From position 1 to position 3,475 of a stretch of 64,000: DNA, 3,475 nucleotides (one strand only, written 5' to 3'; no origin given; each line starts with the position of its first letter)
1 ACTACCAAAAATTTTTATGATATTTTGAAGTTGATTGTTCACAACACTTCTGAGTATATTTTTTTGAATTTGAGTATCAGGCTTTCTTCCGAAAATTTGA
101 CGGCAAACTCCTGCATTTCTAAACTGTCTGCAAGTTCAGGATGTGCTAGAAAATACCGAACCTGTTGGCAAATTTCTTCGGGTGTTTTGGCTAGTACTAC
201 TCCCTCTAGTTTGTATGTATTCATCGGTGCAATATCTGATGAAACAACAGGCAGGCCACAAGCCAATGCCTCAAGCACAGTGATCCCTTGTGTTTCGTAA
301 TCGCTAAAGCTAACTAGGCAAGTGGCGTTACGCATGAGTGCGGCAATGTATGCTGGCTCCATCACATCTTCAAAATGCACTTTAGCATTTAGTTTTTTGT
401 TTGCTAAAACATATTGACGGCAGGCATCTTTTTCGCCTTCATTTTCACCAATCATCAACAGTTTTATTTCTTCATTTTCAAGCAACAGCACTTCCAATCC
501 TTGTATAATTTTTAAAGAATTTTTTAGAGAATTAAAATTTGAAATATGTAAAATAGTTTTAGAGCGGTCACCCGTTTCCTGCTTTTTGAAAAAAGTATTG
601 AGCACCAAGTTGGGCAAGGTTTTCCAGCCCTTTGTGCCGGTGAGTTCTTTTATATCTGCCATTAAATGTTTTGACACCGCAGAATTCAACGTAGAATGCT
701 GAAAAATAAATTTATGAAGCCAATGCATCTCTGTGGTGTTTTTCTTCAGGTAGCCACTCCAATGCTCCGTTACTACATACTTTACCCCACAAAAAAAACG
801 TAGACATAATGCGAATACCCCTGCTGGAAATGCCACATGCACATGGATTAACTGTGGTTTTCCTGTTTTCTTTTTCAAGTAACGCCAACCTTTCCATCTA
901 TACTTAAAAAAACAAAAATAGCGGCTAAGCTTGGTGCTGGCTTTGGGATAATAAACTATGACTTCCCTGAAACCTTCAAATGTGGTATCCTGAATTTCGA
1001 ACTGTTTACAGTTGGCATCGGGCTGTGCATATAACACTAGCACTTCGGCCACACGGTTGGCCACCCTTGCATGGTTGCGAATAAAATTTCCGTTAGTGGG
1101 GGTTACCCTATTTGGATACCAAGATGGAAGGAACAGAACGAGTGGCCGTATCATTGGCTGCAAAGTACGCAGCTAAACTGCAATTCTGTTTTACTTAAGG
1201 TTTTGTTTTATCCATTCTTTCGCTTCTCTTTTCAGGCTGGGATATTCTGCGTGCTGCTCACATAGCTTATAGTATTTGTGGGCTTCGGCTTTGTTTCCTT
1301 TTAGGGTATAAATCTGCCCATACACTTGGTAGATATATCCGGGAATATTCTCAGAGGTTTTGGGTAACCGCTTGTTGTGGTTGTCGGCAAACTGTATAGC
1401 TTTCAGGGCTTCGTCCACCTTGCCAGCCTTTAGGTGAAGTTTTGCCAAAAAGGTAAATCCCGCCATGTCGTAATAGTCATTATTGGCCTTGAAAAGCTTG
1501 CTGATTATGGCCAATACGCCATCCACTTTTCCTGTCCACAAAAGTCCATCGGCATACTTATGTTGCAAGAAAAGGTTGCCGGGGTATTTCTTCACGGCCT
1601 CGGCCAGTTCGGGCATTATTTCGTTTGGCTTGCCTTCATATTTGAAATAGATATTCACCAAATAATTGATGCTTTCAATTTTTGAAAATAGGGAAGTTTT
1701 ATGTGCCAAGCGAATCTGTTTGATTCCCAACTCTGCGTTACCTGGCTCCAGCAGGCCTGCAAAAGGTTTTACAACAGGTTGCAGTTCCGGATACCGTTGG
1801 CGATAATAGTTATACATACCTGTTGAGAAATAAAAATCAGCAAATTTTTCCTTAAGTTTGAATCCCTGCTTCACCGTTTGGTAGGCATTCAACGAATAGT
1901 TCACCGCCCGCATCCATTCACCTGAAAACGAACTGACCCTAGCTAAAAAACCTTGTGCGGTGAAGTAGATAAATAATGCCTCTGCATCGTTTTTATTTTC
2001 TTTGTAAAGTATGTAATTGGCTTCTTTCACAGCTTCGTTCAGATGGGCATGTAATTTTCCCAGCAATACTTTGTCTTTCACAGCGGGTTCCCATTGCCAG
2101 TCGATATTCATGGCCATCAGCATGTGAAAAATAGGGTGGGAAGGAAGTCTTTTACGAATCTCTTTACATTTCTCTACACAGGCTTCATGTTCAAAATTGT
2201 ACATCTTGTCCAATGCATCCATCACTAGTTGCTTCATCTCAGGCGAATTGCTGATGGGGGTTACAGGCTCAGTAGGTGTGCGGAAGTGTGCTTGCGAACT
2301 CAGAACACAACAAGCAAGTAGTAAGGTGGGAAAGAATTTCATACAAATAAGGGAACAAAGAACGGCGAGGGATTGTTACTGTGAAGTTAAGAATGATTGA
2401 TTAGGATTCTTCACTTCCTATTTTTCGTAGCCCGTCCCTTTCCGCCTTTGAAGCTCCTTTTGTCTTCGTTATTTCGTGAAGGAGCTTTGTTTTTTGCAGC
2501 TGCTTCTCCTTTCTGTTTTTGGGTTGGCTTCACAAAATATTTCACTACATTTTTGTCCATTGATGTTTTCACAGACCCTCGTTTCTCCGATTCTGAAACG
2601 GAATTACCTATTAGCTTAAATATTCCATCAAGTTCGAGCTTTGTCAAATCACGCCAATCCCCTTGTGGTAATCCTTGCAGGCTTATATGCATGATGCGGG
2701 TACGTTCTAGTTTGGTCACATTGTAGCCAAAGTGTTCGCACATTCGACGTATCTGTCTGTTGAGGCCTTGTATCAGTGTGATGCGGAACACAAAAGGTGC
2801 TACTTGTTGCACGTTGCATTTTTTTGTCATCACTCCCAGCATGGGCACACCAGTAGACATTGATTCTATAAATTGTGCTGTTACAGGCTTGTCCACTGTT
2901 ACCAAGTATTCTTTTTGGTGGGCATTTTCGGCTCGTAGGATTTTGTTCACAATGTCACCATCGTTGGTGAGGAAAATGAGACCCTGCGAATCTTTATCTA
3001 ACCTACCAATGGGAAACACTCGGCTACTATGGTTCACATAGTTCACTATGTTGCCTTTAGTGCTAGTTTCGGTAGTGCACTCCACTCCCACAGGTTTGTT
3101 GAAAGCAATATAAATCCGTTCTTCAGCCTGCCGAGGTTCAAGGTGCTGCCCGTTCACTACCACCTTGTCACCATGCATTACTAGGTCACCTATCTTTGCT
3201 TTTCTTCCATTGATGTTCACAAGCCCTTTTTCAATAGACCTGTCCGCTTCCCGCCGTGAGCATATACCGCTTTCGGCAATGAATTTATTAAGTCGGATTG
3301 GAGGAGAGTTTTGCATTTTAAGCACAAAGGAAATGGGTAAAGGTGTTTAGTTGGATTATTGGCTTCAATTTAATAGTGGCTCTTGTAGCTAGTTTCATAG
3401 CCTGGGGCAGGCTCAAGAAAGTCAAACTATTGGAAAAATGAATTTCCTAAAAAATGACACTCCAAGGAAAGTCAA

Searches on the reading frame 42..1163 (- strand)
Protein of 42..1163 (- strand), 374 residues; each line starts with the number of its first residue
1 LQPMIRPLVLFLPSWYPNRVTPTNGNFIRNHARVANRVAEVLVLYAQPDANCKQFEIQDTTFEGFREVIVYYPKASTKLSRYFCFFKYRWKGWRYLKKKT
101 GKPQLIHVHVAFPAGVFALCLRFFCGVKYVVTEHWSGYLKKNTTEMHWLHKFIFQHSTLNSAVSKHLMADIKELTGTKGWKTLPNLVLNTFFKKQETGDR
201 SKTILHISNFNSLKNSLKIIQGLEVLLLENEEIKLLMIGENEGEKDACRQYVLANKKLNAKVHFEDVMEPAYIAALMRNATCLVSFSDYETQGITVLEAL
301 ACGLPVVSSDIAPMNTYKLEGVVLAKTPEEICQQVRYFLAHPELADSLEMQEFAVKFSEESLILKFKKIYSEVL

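Call 77: search_protein_families(library=pfam, proteins=[window:42-1163:-], max_evalue=0.00001)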
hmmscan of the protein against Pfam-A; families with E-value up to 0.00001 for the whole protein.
window:42-1163:- (374 aa): 5 families
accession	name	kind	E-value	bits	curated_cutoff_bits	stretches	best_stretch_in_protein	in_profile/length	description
PF00534.26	Glycos_transf_1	-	1.3e-20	74.1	26.4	1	191-348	5-165/172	Glycosyl transferases group 1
PF13692.12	Glyco_trans_1_4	-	1.5e-16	61.4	27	1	202-340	2-141/142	Glycosyl transferases group 1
PF13439.12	Glyco_transf_4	-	2.1e-09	38.1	28.5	1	40-181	21-160/170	Glycosyltransferase Family 4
PF13524.12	Glyco_trans_1_2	-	9.2e-08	32.6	25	1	254-348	27-121/144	Glycosyl transferase-like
PF13579.12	Glyco_trans_4_4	-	3.2e-07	31.3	29.7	1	35-173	15-144/158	Glycosyl transferase 4-like domain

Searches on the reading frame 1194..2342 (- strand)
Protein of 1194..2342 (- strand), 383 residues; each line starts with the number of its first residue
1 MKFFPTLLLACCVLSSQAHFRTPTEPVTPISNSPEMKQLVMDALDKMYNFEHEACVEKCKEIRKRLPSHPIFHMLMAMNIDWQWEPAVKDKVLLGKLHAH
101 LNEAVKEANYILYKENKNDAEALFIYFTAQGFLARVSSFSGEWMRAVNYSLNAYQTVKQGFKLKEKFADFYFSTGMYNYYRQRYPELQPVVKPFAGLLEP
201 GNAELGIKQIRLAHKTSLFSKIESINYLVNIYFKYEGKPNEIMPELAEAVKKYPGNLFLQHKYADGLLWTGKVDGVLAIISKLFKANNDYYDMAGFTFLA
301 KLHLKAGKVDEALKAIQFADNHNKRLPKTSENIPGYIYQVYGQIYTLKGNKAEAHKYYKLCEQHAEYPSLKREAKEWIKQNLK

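Call 77: search_protein_families(library=pfam, proteins=[window:1194-2342:-], max_evalue=0.00001)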
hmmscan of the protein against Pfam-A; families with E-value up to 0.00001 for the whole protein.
window:1194-2342:- (383 aa): 1 family
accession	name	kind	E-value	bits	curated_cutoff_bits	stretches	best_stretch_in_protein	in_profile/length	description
PF13428.12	TPR_14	-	9.3e-07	29.4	23.5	0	235-265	13-43/44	Tetratricopeptide repeat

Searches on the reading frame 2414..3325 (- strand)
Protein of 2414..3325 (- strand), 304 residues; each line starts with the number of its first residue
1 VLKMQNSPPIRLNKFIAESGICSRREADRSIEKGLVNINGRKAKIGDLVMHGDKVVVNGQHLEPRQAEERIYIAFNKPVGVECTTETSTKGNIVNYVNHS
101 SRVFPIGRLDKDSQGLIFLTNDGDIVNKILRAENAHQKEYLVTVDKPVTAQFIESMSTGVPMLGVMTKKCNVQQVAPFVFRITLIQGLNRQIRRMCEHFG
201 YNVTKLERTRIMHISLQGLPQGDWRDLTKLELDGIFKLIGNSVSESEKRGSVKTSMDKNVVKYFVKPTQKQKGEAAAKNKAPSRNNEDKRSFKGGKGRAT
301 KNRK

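Call 77: search_protein_families(library=pfam, proteins=[window:2414-3325:-], max_evalue=0.00001)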
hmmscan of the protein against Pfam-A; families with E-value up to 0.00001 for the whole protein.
window:2414-3325:- (304 aa): 2 families
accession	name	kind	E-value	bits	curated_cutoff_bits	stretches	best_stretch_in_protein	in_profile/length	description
PF00849.27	PseudoU_synth_2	-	5.7e-21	75.8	26.8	1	72-198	2-152/152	RNA pseudouridylate synthase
PF01479.30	S4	-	5.1e-09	36.2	22.8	1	11-54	2-47/48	S4 domain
